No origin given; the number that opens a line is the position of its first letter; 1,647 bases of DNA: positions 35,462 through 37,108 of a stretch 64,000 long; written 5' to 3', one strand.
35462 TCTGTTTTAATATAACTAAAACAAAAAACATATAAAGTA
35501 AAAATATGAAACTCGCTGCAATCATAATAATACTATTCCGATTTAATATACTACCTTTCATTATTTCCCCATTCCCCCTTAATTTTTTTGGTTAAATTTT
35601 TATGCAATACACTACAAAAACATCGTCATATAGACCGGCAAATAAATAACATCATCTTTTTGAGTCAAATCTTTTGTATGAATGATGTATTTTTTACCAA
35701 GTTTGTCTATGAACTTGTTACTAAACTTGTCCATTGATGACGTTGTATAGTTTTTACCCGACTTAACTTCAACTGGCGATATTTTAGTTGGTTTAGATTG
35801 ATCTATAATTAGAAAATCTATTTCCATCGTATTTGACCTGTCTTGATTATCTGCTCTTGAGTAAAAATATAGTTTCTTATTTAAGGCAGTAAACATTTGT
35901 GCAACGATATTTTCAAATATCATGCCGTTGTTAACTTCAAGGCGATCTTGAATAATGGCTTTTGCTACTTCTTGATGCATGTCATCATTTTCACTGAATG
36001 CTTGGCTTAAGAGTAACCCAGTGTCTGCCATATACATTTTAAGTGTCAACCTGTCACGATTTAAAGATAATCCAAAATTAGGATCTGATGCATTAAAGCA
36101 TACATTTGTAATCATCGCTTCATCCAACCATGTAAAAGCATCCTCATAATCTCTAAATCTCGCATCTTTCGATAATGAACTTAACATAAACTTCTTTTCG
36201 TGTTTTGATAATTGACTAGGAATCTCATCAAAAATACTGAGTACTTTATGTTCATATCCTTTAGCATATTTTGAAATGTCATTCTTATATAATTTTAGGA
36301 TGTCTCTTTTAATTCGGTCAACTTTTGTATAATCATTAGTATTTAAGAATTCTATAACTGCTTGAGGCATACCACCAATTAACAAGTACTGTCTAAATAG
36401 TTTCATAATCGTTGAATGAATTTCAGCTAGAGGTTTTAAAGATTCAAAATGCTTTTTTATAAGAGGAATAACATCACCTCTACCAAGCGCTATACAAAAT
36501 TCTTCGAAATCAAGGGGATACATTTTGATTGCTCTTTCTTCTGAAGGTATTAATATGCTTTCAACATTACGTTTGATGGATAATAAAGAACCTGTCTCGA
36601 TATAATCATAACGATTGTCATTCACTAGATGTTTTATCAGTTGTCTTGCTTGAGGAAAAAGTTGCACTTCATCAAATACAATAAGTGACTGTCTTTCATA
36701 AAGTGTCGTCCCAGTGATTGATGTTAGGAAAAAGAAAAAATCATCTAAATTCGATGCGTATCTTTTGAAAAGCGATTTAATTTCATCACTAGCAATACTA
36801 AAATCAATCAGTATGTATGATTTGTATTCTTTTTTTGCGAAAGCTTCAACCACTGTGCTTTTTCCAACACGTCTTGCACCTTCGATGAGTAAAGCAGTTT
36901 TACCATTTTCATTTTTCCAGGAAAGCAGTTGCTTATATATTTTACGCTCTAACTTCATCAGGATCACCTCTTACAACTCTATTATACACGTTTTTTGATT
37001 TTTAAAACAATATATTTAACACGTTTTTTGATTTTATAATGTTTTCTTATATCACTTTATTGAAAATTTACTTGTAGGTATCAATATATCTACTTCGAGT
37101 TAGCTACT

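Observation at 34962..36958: Two-gene operon pairing an AAA+ ATPase carrying a PD-(D/E)xK-like tail with a 4-TM protein: candidate undescribed defence or selfish module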

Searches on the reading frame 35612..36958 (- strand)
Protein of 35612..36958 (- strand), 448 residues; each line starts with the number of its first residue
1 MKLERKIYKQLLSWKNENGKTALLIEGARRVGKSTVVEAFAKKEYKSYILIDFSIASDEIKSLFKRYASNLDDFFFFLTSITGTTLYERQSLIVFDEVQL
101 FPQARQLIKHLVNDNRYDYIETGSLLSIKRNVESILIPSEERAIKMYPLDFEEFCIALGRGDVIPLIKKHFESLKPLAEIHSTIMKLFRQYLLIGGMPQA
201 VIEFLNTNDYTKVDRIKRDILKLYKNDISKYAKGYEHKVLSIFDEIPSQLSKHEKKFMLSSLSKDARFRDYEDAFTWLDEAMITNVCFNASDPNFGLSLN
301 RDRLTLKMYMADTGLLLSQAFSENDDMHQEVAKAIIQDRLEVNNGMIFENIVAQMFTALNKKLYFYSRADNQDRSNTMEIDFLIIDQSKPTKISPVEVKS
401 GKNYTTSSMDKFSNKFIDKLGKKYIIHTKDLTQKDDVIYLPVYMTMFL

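Call 4: search_protein_families(library=pfam, proteins=[window:35612-36958:-], max_evalue=0.01)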
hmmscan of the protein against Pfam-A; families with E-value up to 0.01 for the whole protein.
window:35612-36958:- (448 aa): 3 families
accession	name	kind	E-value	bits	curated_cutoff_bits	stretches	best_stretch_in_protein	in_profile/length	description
PF13173.12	AAA_14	-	8.2e-24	84.5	27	1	21-155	3-129/129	AAA domain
PF13635.12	DUF4143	-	7.6e-23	81.4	28.1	1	226-401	2-160/160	Domain of unknown function (DUF4143)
PF13401.12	AAA_22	-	0.00039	21.2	27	1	19-117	4-111/130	AAA domain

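Call 5: search_protein_families(library=padloc, proteins=[window:35612-36958:-], max_evalue=0.1)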
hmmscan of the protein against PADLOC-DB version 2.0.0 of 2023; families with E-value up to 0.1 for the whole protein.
window:35612-36958:- (448 aa): 9 families
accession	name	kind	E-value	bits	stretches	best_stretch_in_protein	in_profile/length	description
PDLC04792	PDC-S01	-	4e-117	389.6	1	3-448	2-433/452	-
PDLC04786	PDC-S01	-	1.1e-107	358.5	1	1-447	1-431/439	-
PDLC04788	PDC-S01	-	4.8e-68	228.1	1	1-421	1-403/448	-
PDLC04787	PDC-S01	-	1.2e-19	68.5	1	3-433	11-391/412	-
PDLC04790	PDC-S01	-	6.6e-14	49.4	1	21-430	28-400/422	-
PDLC04789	PDC-S01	-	1.7e-13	48.3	1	3-219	2-181/375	-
PDLC04791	PDC-S01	-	3.7e-11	40.3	2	3-118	2-109/395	-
PDLC02911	VakA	-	0.0017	16.9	1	22-82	4-60/163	-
PDLC04140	mad8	-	0.014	12.9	1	18-79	25-85/314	mads_8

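Call 6: search_protein_families(library=ncbifam, proteins=[window:35612-36958:-], max_evalue=0.1)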
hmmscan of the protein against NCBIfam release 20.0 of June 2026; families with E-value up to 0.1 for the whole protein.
window:35612-36958:- (448 aa): 2 families
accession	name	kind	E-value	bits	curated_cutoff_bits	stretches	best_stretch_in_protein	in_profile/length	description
NF003229.0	PRK04195.1-5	equivalog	0.004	15.9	280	1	7-98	29-112/413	replication factor C large subunit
NF009067.0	PRK12402.1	equivalog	0.015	14.2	317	1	10-53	26-69/340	replication factor C small subunit 2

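Call 24: find_related_loci(query=window:35612-36958:-, collection=genome_contigs, flank=6000)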
Query window:35612-36958:- (448 aa) in genome_contigs; peptide patterns used: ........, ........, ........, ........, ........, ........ (x = any residue, [..] = any of these).
157 stretches matched a pattern; 118 encode a relative of the query (tblastn E <= 1e-3); the best 80 are kept; 80 distinct loci.
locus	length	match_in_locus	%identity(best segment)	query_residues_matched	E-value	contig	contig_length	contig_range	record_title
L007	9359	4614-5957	98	1-448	0e+0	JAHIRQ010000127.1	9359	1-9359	MAG: Bacillota bacterium isolate MM_PC_MetaG.mb.136 MM_PC_MetaG.mb.136_k141_1129307, whole genome shotgun sequence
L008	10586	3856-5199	97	1-448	0e+0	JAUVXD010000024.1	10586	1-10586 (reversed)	MAG: Acholeplasmataceae bacterium isolate CSMAG_1207 CSMAG_1207_k127_4438697_length_10586_cov_36.0132, whole genome shot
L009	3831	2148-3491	96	1-448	0e+0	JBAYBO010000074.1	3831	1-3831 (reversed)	MAG: Bacilli bacterium isolate SO_2016_CLC_T2_123 scaffold53185_PH3_Jul20_2016, whole genome shotgun sequence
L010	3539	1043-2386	96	1-448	0e+0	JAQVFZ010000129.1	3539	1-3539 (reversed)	MAG: Candidatus Izemoplasmatales bacterium isolate STE_170 NODE_89676_length_3539_cov_2.399179_Sandtown_E, whole genome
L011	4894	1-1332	96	5-448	0e+0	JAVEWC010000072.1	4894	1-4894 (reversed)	MAG: Candidatus Izemoplasmatales bacterium isolate BF4_136 NODE_63569_length_4894_cov_13.785609_Biofilm4, whole genome s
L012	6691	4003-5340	96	3-448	0e+0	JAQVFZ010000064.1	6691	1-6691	MAG: Candidatus Izemoplasmatales bacterium isolate STE_170 NODE_32513_length_6691_cov_3.893358_Sandtown_E, whole genome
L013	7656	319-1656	95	3-448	0e+0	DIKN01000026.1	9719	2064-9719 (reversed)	MAG TPA_asm: Acholeplasmataceae bacterium UBA5617 UBA5617_contig_113714, whole genome shotgun sequence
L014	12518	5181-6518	95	3-448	0e+0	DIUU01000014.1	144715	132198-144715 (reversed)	MAG TPA_asm: Acholeplasmataceae bacterium UBA6150 UBA6150_contig_7942, whole genome shotgun sequence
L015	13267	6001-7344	94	1-448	0e+0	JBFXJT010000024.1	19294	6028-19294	MAG: Bacilli bacterium isolate CA_2019_TPIn_58 NODE_9320_length_19294_cov_20.018887_TPIn, whole genome shotgun sequence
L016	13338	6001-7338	94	3-448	0e+0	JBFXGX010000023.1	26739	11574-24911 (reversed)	MAG: Candidatus Izemoplasmatales bacterium isolate CA_2019_TPIn_173 NODE_5731_length_26739_cov_13.956711_TPIn, whole gen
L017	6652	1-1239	94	36-448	0e+0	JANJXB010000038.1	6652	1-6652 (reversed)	MAG: Acholeplasmataceae bacterium isolate RS263_metabat.bin.35 RS263_k141_80388, whole genome shotgun sequence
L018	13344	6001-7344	93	1-448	0e+0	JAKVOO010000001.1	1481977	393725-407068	MAG: Bacilli bacterium isolate UW_MP_BACIL2_1 Ga0455828_0005, whole genome shotgun sequence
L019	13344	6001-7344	71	1-448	0e+0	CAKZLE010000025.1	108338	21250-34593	MAG TPA_asm: uncultured Spirochaetia bacterium isolate ERR2094169_bin.57_CONCOCT_v1.1_MAG genome assembly, contig: ERZ65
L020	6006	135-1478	71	1-448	0e+0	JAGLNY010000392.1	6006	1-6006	MAG: Spirochaetales bacterium isolate RS_6_9 ROV157_6.bin.9.fa_392, whole genome shotgun sequence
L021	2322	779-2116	71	3-448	0e+0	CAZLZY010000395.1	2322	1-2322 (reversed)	MAG TPA_asm: uncultured Spirochaetales bacterium isolate SRP191223_co2_296 genome assembly, contig: NODE_71352_length_23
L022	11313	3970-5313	95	1-448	0e+0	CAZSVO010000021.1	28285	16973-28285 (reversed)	MAG TPA_asm: uncultured Candidatus Izemoplasmatales bacterium isolate SRP241326_co2_340 genome assembly, contig: NODE_24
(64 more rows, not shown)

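Call 31: search_solved_structures(query=window:35612-36958:-, max_evalue=1)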
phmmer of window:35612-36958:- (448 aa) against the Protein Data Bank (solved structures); distinct sequences matched with E-value up to 1: 2.
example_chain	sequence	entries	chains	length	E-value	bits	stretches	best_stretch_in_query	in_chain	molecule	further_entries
1lhs_A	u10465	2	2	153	0.26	13.7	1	160-232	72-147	MYOGLOBIN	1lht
7ddr_A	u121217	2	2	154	0.52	12.8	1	160-231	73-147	Ancestral myoglobin aMbSp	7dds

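Call 36: find_homologous_proteins(query=window:35612-36958:-, max_evalue=1e-10)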
Query window:35612-36958:- (448 aa): 8000 proteins with E <= 1e-10 among 8000 candidates; the best 120 are listed.
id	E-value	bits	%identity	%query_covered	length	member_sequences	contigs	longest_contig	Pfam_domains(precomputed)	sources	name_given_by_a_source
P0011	2.1e-277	938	96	100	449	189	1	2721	PF13173.13,PF13635.13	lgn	-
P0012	9.4e-277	936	94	100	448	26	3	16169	PF13173.13,PF13635.13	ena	-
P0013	1.2e-262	889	89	100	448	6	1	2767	PF13173.13,PF13635.13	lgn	-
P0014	7.0e-261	884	90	100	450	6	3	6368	PF13173.13,PF13635.13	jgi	jgi:uncharacterized protein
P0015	1.5e-258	876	88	100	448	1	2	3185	PF13173.13,PF13635.13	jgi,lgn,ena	-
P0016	3.4e-258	875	87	100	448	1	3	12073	PF13173.13,PF13635.13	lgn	-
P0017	4.2e-258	874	87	100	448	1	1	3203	PF13173.13,PF13635.13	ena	-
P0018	1.9e-257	872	87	100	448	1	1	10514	PF13173.13,PF13635.13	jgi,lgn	jgi:predicted AAA+ superfamily ATPase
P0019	4.8e-257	871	87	100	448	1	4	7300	PF13173.13,PF13635.13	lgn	-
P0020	6.1e-257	871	87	100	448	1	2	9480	PF13173.13,PF13635.13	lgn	-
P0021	1.7e-256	869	86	100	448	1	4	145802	PF13173.13,PF13635.13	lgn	-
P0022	2.1e-256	869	86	100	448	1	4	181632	PF13173.13,PF13635.13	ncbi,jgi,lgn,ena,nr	ncbi:MAG TPA: AAA family ATPase [Bacilli bacterium]|nr:AAA family ATPase [Bacilli bacterium]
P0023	2.1e-256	869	86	100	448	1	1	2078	PF13173.13,PF13635.13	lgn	-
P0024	2.9e-256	868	87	100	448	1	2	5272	PF13173.13,PF13635.13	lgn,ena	-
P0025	3.7e-256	868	87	100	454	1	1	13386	PF13173.13,PF13635.13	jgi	jgi:uncharacterized protein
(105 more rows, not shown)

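Call 44: search_protein_families(library=pfam, proteins=[L013:1671-2114:+, L008:5255-5770:+, L012:5421-5882:+, L018:7559-8113:+, L022:5324-5770:+, L007:6840-7379:+], max_evalue=0.01)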
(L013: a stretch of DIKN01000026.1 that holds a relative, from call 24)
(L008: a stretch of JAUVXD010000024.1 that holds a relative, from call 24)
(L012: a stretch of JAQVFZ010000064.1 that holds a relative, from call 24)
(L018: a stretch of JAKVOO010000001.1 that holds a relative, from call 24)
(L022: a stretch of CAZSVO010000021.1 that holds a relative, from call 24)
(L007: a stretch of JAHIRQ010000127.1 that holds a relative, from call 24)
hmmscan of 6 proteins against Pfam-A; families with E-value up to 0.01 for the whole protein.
L013:1671-2114:+ (147 aa): 2 families
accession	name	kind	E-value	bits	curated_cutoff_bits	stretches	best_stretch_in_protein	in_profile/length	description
PF13302.13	Acetyltransf_3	-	1.6e-07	32.5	25.4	1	33-117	54-136/138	Acetyltransferase (GNAT) domain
PF00583.31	Acetyltransf_1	-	0.00019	22.1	20.7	1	35-112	37-110/116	Acetyltransferase (GNAT) family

L008:5255-5770:+ (171 aa): 0 families

L012:5421-5882:+ (153 aa): 9 families
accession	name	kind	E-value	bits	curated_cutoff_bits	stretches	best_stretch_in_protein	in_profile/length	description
PF01381.28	HTH_3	-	4.8e-16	59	23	1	25-79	1-55/55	Helix-turn-helix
PF12844.13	HTH_19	-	5.7e-13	49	30.2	1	22-82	1-61/64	Helix-turn-helix domain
PF13560.12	HTH_31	-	1.8e-07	31.8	27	1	22-76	3-58/64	Helix-turn-helix domain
PF07022.19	Phage_CI_repr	-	1.6e-06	28.8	22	1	24-82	2-60/65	Bacteriophage CI repressor helix-turn-helix domain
PF13443.12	HTH_26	-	9.7e-05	23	22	1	25-76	2-54/63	Cro/C1-type HTH DNA-binding domain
PF15943.11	YdaS_toxin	-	0.0009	19.5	30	1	35-70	10-45/65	Bacterial toxin YdaS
PF09930.14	DUF2162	-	0.0011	18.9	34.4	1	74-147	143-220/223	Predicted transporter (DUF2162)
PF14549.12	P22_Cro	-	0.0043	17.2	30.2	1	35-60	11-34/60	DNA-binding transcriptional regulator Cro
PF13545.12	HTH_Crp_2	-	0.0051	17.2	27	1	29-52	18-41/70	Crp-like helix-turn-helix domain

L018:7559-8113:+ (184 aa): 2 families
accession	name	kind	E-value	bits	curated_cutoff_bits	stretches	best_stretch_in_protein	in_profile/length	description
PF05154.21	TM2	-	1.2e-08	35.4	27.9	1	66-110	3-48/51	TM2 domain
PF01757.29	Acyl_transf_3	-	0.0077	15.8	31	1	63-145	187-259/326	Acyltransferase domain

L022:5324-5770:+ (148 aa): 2 families
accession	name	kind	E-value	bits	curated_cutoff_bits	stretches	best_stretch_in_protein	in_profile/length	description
PF13302.13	Acetyltransf_3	-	2.4e-07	31.9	25.4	1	36-118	56-136/138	Acetyltransferase (GNAT) domain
PF00583.31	Acetyltransf_1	-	0.00042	21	20.7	1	44-118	42-115/116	Acetyltransferase (GNAT) family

L007:6840-7379:+ (179 aa): 0 families

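Call 45: search_protein_families(library=phrogs, proteins=[window:35612-36958:-], max_evalue=0.01)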
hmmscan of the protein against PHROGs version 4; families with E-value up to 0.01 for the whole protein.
window:35612-36958:- (448 aa): 1 family
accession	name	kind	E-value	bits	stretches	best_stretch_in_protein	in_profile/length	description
phrog_168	-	DNA, RNA and nucleotide metabolism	0.001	19.9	1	13-106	35-117/314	clamp loader of DNA polymerase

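Call 47: predict_structure(alignment_id=A1)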
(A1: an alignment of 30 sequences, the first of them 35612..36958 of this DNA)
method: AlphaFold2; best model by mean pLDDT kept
length: 448 residues; sequences in the alignment: 30
mean_pLDDT: 80.8   pTM: 0.82
mean pLDDT of the five models: 80.8, 74.7, 69.5, 66.3, 56.2
residues with pLDDT >= 90: 135; 70-90: 224; 50-70: 78; < 50: 11
segments of 3 or more residues with pLDDT < 50: 251-254, 320-323
pLDDT, mean of each block of 10 residues (from residue 1): 80 87 84 89 95 91 90 94 93 91 85 91 74 56 86 92 94 93 91 87 90 83 79 75 65 51 61 75 77 70 66 59 53 72 63 81 79 82 86 87 79 89 91 92 91
secondary structure, 60 per line:
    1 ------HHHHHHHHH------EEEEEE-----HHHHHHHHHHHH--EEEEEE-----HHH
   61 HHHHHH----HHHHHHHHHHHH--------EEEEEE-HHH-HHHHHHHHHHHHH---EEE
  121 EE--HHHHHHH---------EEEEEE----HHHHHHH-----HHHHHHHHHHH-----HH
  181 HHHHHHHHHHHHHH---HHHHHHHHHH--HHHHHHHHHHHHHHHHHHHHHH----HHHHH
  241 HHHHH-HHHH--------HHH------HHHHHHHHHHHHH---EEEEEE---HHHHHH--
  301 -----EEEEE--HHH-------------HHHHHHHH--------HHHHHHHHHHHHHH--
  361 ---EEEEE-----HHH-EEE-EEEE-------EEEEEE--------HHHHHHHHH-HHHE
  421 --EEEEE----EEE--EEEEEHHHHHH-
elements in order: H7-15 E22-27 H33-44 E47-52 H58-66 H71-82 E91-96 H102-114 E118-122 H125-131 E141-146 H151-157 H163-173 H179-194 H198-207 H210-231 H236-245 H247-250 H268-280 E284-289 H293-298 E306-310 H329-336 H345-358 E364-368 E378-380 E382-385 E393-398 H407-415 E423-427 E432-434 E437-441 H442-447

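Call 53: fold_search(model_id=the predicted structure, library=pdb)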
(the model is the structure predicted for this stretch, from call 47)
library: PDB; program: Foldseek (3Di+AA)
matches with E <= 10: 1578; with E <= 0.001: 68
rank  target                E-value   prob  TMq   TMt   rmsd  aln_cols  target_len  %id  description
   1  2v1u_A                3.4e-05  1.00  0.26  0.30  12.7       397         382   12  STRUCTURE OF THE AEROPYRUM PERNIX ORC1 PROTEIN IN COMPLEX WITH DNA (released 2007-09-18)
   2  7uiv_A                4.5e-05  1.00  0.30  0.25  15.7       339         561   13  ClpAP complex bound to ClpS N-terminal extension, class IIa (released 2022-11-09)
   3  8s0e_G                5.5e-05  1.00  0.28  0.35  15.5       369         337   12  H. sapiens OCCM bound to double stranded DNA (released 2024-10-02)
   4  8s0e_E                6.9e-05  1.00  0.27  0.33  17.6       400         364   12  H. sapiens OCCM bound to double stranded DNA (released 2024-10-02)
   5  5uj7_A                7.3e-05  1.00  0.25  0.31  15.9       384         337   10  Structure of the active form of human Origin Recognition Complex ATPase motor module, complex subunitS 1, 4, 5 (released 2017-02-08)
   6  5ujm_A                8.1e-05  1.00  0.25  0.31  15.9       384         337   10  Structure of the active form of human Origin Recognition Complex and its ATPase motor module (released 2017-02-08)
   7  7uiw_F                1.2e-04  1.00  0.26  0.23  14.4       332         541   14  ClpAP complex bound to ClpS N-terminal extension, class IIb (released 2022-11-09)
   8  8dgc_A                1.2e-04  1.00  0.33  0.09  16.6       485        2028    9  Avs3 bound to phage PhiV-1 terminase (released 2022-08-03)
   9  8s0c_D                1.2e-04  0.99  0.25  0.29  16.7       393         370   12  H. sapiens ORC1-5 bound to double stranded DNA as part of the MCM-ORC complex (released 2024-10-02)
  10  2qby_B                1.3e-04  1.00  0.24  0.28  12.5       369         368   15  Crystal structure of a heterodimer of Cdc6/Orc1 initiators bound to origin DNA (from S. solfataricus) (released 2007-09-11)
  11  8s0e_A                1.4e-04  1.00  0.24  0.28  15.6       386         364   12  H. sapiens OCCM bound to double stranded DNA (released 2024-10-02)
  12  9rai_d                1.5e-04  1.00  0.29  0.19  23.7       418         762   12  Structure of the S.aureus MecA/ClpC/ClpP degradation system (released 2025-09-10)
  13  8s0e_D                1.7e-04  1.00  0.25  0.28  17.3       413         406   13  H. sapiens OCCM bound to double stranded DNA (released 2024-10-02)
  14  7uiw_A                1.9e-04  1.00  0.28  0.23  17.8       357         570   14  ClpAP complex bound to ClpS N-terminal extension, class IIb (released 2022-11-09)
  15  9jap_A                2.1e-04  0.99  0.26  0.15  19.5       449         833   11  Helical structure of EfAvs5(SIR2-STAND) (released 2025-03-19)
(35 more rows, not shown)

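Call 73: search_protein_representatives(protein=window:35612-36958:-)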
Query: 448 residues. Proteins with E-value up to 0.001 (for the whole library): 8817; up to 1e-10: 4286; up to 1e-30: 887. The best 150 are listed.
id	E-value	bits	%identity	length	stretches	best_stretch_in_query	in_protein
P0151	8.4e-145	499.6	52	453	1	4-445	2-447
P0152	2.7e-143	494.6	52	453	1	3-445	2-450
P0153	3.9e-141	487.5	51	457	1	4-448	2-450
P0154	1.0e-135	469.7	50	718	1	4-445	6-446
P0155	7.6e-127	440.4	49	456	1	2-448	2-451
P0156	4.5e-123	428.0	51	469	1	2-447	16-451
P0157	6.8e-122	424.1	47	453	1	3-448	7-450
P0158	3.7e-118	411.8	49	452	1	2-448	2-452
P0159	5.6e-118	411.2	45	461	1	4-446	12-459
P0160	1.6e-117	409.7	44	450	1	4-448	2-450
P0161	7.1e-116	404.3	47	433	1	4-447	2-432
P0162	1.0e-115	403.8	52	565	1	3-362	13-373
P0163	1.9e-115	402.9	43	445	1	1-448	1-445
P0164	5.3e-114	398.1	49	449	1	3-447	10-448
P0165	1.1e-113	397.1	57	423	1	110-446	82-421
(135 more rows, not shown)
